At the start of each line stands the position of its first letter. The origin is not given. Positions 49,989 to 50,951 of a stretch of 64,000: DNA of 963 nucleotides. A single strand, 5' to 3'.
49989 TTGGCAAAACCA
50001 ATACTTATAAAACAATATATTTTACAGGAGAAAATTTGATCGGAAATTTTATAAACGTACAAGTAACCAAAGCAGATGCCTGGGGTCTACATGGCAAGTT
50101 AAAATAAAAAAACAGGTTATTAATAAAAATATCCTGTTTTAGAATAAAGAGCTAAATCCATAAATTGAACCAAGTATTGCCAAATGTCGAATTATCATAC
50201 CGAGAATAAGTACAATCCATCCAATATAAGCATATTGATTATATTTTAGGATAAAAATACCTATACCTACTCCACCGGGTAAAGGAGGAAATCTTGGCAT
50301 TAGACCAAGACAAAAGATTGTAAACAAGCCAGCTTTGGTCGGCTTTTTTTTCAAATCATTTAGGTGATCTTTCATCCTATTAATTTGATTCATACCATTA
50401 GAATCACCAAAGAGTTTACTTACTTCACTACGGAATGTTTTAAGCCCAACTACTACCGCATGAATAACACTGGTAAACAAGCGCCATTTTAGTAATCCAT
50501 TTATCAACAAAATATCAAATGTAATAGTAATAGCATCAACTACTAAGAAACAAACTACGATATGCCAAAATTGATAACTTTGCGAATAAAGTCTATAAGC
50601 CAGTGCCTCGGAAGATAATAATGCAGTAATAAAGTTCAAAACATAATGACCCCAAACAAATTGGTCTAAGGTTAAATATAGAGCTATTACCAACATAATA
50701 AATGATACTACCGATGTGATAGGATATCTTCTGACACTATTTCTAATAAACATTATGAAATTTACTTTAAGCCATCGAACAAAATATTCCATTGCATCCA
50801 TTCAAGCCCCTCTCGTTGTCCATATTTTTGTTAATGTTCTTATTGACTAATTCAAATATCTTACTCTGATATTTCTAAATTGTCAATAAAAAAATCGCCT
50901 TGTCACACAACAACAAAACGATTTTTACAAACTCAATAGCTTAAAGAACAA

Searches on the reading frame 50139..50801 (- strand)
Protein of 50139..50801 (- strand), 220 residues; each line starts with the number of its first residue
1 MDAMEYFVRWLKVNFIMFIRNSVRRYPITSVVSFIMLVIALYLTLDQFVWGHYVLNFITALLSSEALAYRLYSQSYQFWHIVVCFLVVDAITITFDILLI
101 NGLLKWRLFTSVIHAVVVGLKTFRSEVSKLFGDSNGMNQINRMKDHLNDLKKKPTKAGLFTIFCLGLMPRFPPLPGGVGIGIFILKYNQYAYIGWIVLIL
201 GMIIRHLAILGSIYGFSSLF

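Call 49: search_protein_families(library=pfam, proteins=[window:50139-50801:-], max_evalue=0.1)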
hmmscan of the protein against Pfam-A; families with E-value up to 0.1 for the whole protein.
window:50139-50801:- (220 aa): 1 family
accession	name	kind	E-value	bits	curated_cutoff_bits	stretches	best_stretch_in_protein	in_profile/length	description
PF09882.14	DUF2109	-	0.014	15.9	23.1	1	15-71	15-71/76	Predicted membrane protein (DUF2109)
